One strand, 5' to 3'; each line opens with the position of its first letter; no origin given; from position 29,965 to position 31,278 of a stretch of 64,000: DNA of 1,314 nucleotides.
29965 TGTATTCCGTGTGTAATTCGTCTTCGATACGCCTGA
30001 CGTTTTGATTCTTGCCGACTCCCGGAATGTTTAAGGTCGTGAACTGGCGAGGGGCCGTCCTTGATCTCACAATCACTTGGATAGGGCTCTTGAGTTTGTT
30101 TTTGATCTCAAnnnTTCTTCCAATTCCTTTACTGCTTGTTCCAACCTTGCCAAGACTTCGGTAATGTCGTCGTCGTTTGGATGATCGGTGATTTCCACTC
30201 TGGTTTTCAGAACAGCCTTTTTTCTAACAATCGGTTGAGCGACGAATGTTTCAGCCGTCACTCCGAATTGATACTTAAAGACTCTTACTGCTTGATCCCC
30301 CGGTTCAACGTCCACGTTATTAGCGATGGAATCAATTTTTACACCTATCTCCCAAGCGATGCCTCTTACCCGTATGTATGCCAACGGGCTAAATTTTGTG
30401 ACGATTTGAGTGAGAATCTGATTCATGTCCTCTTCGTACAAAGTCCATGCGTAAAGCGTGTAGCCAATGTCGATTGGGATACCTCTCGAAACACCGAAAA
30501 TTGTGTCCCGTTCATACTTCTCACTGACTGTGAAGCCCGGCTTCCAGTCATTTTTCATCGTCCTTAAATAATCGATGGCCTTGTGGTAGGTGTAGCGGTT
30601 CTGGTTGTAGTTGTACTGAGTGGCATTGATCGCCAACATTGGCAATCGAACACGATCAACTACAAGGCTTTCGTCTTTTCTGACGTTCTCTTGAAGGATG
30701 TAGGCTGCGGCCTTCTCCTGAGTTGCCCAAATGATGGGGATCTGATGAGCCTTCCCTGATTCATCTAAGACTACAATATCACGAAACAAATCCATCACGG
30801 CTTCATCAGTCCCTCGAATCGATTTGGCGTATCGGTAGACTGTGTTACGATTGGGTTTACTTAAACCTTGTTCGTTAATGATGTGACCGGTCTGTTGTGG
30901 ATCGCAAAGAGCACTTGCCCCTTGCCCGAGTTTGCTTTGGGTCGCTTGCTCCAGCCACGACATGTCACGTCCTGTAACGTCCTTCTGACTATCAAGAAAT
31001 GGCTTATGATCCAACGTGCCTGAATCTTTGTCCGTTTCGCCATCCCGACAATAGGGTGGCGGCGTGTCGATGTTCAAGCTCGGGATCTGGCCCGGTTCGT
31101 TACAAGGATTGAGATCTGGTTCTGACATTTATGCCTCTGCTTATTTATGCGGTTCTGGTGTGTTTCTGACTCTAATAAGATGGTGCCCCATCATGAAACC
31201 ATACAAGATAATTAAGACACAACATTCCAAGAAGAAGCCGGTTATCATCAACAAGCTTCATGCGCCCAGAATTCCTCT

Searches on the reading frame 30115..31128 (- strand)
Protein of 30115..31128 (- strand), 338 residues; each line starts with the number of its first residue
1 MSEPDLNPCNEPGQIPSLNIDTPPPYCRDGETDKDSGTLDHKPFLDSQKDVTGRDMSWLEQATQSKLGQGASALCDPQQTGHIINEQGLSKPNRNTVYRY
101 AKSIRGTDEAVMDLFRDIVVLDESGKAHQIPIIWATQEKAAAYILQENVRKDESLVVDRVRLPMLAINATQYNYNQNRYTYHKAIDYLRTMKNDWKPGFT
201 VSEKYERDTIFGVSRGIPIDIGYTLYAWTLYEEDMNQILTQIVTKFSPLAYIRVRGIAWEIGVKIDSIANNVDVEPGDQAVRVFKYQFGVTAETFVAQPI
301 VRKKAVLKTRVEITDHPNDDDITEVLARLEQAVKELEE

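Call 72: find_related_loci(query=window:30115-31128:-, collection=viral_contigs, flank=1500)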
Query window:30115-31128:- (338 aa) in viral_contigs; peptide patterns used: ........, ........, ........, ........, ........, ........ (x = any residue, [..] = any of these).
105 stretches matched a pattern; 83 encode a relative of the query (tblastn E <= 1e-3); the best 80 are kept; 78 distinct loci.
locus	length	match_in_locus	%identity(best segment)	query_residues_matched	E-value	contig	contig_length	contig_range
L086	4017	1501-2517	83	1-338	0e+0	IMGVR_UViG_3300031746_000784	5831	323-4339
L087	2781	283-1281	83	1-333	0e+0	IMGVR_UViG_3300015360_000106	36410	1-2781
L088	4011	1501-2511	83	1-338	0e+0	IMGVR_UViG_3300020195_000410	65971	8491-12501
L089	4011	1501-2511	83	1-338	0e+0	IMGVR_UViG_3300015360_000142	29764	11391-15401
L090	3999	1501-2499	81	1-333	0e+0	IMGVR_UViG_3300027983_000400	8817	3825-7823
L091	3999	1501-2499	81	1-333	0e+0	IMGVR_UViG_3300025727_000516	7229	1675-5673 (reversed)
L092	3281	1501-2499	81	1-333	0e+0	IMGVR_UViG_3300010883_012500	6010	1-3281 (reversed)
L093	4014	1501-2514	79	1-338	0e+0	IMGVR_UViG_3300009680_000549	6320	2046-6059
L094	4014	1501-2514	80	1-338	0e+0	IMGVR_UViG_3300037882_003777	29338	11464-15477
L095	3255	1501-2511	79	1-338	0e+0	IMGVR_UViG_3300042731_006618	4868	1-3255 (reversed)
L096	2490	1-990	81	4-333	0e+0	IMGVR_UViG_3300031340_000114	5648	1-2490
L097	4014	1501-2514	78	1-338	0e+0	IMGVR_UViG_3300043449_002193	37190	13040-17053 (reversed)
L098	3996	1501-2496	80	1-333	0e+0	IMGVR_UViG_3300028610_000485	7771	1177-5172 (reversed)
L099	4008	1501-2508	78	1-337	0e+0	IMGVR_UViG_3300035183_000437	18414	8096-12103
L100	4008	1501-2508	78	1-337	0e+0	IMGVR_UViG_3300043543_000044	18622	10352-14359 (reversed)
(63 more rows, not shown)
